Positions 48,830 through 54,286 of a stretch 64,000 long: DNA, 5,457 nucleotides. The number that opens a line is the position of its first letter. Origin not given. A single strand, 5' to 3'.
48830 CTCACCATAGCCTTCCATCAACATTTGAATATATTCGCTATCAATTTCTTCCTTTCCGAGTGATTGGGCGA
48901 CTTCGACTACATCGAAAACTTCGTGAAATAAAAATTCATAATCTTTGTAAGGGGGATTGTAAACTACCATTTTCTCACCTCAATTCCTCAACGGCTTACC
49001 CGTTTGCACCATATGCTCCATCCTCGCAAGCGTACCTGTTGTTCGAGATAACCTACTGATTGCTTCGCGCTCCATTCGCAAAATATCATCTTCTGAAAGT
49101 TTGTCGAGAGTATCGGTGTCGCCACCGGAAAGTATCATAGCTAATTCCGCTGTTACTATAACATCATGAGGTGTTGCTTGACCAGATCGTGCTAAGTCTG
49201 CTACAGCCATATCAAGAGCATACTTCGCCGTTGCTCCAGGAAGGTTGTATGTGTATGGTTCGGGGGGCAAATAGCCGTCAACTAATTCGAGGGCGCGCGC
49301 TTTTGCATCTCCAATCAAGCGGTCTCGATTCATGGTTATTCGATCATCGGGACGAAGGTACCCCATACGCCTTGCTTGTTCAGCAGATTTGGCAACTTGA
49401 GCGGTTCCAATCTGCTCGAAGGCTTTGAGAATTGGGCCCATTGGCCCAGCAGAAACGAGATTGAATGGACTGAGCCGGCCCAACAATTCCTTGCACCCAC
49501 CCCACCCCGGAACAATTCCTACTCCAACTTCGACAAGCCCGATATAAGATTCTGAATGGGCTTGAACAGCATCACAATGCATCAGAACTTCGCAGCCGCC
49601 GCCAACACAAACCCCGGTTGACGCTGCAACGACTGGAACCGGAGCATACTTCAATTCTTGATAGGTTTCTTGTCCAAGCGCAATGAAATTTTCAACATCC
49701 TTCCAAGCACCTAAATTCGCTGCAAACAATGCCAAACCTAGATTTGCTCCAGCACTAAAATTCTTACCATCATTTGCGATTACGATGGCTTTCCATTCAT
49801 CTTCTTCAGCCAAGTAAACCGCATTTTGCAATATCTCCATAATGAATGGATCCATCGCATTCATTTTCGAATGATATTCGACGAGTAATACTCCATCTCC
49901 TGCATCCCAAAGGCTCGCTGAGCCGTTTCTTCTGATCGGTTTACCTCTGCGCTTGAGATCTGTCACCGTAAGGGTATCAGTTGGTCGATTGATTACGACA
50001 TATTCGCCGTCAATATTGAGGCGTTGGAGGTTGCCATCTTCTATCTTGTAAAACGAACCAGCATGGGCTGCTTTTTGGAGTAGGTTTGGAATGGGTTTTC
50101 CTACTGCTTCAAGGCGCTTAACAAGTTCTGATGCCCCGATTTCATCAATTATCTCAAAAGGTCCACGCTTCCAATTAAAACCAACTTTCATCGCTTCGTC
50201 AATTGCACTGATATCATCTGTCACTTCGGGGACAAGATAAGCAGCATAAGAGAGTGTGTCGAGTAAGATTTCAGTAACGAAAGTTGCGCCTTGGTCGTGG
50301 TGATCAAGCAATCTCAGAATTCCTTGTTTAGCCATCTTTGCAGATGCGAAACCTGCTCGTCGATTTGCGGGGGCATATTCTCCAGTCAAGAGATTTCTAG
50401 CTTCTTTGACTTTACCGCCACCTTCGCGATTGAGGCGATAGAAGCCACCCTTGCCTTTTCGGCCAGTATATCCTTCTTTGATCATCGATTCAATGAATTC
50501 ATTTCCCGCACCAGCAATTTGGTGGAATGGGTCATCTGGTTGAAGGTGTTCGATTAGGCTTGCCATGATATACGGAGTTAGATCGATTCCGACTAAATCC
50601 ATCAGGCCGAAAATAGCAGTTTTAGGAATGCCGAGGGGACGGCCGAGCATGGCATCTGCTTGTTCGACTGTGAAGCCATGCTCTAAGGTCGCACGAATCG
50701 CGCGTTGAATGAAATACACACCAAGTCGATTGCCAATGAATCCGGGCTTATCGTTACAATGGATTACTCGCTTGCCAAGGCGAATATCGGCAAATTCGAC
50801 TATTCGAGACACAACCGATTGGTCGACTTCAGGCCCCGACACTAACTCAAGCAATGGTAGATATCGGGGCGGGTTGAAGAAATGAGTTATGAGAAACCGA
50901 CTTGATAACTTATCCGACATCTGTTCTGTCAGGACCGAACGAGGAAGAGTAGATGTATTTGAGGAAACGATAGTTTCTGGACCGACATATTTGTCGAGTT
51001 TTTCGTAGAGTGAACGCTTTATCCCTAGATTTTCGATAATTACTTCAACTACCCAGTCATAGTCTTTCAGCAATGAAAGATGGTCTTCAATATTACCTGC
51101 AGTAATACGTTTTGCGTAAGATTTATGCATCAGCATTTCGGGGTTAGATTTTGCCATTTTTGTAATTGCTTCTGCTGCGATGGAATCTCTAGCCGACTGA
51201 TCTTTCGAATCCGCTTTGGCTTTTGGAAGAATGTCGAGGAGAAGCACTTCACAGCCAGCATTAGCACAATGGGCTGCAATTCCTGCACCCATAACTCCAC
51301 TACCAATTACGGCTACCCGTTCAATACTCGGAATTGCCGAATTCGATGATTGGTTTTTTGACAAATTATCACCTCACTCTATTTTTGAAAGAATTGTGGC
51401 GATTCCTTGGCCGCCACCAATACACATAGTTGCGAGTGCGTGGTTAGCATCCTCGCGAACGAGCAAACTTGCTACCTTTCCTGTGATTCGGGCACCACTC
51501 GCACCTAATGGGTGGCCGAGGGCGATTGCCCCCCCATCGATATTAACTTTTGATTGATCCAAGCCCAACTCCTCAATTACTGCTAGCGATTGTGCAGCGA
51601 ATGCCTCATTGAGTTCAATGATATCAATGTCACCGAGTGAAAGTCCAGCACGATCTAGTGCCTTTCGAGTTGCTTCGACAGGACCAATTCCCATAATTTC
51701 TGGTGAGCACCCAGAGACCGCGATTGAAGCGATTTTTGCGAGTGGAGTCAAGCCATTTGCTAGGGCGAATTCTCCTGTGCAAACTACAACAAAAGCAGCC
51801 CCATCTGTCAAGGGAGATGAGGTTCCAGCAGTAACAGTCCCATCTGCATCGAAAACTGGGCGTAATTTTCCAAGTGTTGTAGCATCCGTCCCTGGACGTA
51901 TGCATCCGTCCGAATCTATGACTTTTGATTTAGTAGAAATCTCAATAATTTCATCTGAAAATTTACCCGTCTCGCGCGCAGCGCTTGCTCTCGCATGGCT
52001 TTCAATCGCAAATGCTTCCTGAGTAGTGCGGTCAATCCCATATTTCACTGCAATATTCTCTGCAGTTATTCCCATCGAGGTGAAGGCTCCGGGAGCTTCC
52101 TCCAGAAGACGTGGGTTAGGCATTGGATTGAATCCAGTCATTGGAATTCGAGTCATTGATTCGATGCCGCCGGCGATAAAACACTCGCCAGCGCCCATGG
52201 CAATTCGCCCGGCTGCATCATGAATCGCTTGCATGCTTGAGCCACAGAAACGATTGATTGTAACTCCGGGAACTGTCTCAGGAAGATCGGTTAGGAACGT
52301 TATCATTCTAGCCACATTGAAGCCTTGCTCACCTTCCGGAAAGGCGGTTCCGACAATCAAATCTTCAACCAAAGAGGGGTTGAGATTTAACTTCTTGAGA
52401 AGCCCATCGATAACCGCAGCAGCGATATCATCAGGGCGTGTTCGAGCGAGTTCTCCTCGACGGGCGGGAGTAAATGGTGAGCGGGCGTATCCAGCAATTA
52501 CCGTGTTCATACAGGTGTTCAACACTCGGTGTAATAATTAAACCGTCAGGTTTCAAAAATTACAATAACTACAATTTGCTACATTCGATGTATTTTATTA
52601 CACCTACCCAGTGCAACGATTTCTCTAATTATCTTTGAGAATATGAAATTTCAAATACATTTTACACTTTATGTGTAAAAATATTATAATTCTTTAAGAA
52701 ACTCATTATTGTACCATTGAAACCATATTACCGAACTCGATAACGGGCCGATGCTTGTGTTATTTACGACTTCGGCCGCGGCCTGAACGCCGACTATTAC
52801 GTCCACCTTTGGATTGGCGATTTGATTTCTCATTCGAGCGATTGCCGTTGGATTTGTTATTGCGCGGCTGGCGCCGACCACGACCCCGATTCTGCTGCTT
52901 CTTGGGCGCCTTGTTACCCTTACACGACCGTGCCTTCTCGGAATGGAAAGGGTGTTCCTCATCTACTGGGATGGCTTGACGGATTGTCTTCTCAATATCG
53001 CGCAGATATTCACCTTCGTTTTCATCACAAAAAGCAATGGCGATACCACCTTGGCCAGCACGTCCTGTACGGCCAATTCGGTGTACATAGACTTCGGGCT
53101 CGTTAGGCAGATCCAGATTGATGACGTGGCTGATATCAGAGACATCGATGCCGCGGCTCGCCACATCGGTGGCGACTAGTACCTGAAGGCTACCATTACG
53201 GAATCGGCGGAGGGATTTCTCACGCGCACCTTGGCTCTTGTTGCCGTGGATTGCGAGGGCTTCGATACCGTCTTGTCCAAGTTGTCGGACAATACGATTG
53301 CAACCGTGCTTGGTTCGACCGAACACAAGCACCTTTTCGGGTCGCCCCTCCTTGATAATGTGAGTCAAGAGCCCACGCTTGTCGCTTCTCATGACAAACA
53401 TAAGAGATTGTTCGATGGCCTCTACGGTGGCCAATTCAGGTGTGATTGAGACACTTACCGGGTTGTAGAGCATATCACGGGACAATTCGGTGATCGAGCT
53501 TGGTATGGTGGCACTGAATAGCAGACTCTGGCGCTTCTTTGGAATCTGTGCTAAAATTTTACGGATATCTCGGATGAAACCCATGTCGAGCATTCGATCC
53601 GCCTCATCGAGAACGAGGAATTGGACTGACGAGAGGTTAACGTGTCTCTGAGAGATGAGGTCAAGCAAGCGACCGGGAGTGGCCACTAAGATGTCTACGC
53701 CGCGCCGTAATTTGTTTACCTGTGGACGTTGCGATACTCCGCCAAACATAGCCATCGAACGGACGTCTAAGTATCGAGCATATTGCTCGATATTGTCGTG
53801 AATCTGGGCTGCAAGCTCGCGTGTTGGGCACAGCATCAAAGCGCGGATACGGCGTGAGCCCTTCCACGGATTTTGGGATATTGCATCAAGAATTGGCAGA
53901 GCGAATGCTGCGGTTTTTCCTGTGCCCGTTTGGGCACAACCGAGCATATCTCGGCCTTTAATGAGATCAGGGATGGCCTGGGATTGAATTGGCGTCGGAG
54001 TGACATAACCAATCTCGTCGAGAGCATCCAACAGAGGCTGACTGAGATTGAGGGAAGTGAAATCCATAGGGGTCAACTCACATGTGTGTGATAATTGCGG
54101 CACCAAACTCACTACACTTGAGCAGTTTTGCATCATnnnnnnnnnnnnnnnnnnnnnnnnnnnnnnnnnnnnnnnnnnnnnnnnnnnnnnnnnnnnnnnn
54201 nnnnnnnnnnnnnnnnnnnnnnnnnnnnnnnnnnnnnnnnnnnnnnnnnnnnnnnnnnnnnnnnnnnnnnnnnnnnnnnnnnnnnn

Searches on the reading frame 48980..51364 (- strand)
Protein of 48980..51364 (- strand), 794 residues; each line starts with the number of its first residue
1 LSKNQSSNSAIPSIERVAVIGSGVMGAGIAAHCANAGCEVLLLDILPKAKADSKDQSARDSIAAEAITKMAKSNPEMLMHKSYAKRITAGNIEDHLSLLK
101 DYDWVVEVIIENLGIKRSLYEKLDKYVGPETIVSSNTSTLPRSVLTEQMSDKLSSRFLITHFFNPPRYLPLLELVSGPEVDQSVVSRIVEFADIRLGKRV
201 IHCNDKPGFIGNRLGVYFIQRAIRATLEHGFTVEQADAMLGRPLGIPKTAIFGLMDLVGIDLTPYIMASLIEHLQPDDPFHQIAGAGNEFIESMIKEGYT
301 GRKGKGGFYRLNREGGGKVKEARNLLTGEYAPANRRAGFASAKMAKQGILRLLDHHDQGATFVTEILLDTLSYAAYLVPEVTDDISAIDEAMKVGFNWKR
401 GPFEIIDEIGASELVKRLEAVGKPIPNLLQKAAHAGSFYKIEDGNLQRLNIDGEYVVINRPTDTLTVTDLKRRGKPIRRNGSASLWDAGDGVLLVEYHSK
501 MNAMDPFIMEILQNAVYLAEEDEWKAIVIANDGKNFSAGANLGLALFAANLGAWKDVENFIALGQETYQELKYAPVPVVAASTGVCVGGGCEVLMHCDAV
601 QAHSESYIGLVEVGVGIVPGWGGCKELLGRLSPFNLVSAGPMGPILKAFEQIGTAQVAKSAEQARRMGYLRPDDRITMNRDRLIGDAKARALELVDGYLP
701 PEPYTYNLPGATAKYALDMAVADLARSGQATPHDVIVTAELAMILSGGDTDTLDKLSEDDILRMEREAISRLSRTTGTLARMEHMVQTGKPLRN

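Call 41: search_protein_families(library=pfam, proteins=[window:48980-51364:-], max_evalue=0.0001)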
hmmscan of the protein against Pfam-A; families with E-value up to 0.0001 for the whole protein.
window:48980-51364:- (794 aa): 6 families
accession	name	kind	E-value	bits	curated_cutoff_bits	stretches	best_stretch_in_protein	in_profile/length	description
PF02737.24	3HCDH_N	-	6.3e-44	150.5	22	1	17-205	2-179/180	3-hydroxyacyl-CoA dehydrogenase, NAD binding domain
PF00725.27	3HCDH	-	5.8e-21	75.3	22.1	1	208-310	1-96/97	3-hydroxyacyl-CoA dehydrogenase, C-terminal domain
PF00378.25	ECH_1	-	6.5e-17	62.1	27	1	491-626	5-139/251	Enoyl-CoA hydratase/isomerase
PF16113.10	ECH_2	-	4.7e-10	39.9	27.2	1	497-624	8-136/335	Enoyl-CoA hydratase/isomerase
PF03446.21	NAD_binding_2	-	4.3e-05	24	21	1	16-72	1-54/161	NAD binding domain of 6-phosphogluconate dehydrogenase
PF07992.20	Pyr_redox_2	-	9.1e-05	22.5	26.1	0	11-64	141-191/291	Pyridine nucleotide-disulphide oxidoreductase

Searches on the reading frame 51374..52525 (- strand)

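Call 41: search_protein_families(library=pfam, proteins=[window:51374-52525:-], max_evalue=0.0001)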
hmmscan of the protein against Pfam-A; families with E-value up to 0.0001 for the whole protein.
window:51374-52525:- (383 aa): 3 families
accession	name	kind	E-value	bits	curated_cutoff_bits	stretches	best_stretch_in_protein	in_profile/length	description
PF00108.29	Thiolase_N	-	3.2e-65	220.5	26.4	1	9-250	2-258/260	Thiolase, N-terminal domain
PF02803.24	Thiolase_C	-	1.2e-48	164.3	27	1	259-380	1-122/123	Thiolase, C-terminal domain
PF22691.2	Thiolase_C_1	-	4.1e-06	27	28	0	283-322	21-60/144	Thiolase C-terminal domain-like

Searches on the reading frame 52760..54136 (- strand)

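Call 41: search_protein_families(library=pfam, proteins=[window:52760-54136:-], max_evalue=0.0001)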
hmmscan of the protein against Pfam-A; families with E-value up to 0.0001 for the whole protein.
window:52760-54136:- (458 aa): 3 families
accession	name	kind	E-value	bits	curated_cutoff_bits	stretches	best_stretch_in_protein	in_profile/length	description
PF00270.35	DEAD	-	1.1e-54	185.1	26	1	48-217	1-166/167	DEAD/DEAH box helicase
PF00271.37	Helicase_C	-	1.2e-32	112.9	23.5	1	253-361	2-110/110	Helicase conserved C-terminal domain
PF04851.21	ResIII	-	1.8e-08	34.9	22.5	1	47-212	4-163/164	Type III restriction enzyme, res subunit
